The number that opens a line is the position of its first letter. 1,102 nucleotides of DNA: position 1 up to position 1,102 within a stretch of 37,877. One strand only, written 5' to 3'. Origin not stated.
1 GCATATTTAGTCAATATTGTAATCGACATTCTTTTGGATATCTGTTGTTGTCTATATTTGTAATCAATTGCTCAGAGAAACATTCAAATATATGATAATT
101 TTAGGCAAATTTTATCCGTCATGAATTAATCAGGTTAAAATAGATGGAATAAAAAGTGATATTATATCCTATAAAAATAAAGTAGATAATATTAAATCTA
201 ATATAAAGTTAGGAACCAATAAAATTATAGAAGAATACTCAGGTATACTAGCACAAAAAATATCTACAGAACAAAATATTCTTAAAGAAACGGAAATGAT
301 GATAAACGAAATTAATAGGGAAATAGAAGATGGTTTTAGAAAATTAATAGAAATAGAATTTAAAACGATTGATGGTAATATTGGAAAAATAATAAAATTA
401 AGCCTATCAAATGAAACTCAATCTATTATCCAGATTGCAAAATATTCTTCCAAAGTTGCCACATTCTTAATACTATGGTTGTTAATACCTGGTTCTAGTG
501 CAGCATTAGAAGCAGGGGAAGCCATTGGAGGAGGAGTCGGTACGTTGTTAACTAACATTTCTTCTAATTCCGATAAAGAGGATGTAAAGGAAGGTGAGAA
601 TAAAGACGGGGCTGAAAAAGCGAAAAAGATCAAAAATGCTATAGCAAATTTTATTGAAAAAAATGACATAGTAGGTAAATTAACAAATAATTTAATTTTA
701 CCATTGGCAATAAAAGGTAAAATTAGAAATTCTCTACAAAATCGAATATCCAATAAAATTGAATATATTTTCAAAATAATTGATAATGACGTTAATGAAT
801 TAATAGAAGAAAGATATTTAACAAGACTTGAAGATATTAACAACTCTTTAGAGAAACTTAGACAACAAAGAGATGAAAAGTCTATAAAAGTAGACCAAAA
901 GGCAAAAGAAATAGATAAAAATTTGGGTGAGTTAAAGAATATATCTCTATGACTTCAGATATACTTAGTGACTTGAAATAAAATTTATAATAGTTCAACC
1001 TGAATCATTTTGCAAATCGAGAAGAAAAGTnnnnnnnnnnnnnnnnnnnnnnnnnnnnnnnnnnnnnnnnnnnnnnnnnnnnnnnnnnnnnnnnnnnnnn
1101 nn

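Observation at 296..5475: Compact four-gene cassette: two dynamin-like GTPases bracketed by two small membrane/coiled-coil proteins, a candidate undescribed membrane-remodelling or anti-phage module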

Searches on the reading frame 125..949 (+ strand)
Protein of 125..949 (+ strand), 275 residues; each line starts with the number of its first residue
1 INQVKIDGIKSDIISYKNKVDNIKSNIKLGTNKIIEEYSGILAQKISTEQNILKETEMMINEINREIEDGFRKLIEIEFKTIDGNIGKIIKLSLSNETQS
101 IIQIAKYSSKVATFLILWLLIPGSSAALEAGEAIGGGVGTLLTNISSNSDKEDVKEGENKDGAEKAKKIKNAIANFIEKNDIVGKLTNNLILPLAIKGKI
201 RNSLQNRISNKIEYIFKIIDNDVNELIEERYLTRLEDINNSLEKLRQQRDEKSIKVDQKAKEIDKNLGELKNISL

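Call 21: find_homologous_proteins(query=window:125-949:+, max_evalue=0.001)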
Query seq(275 aa) (275 aa): 1 proteins with E <= 0.001 among 3493 candidates.
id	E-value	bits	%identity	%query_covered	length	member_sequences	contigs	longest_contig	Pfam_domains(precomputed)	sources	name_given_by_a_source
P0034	3.5e-125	435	100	79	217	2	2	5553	-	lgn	-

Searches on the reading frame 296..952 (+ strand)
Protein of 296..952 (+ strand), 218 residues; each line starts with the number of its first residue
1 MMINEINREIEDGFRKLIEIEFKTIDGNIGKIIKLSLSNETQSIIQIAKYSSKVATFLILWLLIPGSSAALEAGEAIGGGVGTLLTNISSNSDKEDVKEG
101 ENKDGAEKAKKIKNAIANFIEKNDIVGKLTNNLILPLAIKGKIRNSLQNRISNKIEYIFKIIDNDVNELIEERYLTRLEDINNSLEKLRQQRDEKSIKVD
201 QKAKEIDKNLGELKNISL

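Call 3: search_protein_families(library=pfam, proteins=[window:296-952:+], max_evalue=1)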
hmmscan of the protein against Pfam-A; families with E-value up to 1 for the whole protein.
window:296-952:+ (218 aa): 2 families
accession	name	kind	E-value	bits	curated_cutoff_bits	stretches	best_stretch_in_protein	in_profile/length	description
PF17316.7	Perilipin_2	-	0.11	12.4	30.1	1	123-211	93-183/253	Perilipin protein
PF24049.1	YOMG_N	-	0.13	12.7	27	1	145-182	28-65/89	YOMG N-terminal domain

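Call 4: search_protein_families(library=padloc, proteins=[window:296-952:+], max_evalue=1)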
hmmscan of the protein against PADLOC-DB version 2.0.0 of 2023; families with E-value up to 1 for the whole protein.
window:296-952:+ (218 aa): 1 family
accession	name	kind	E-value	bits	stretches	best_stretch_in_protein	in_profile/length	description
PDLC03027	MTase_I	-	0.00043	16.9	1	105-192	711-799/810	Type I methyltransferase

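Call 5: search_protein_families(library=ncbifam, proteins=[window:296-952:+], max_evalue=1)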
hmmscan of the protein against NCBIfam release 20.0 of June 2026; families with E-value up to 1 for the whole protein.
window:296-952:+ (218 aa): 0 families
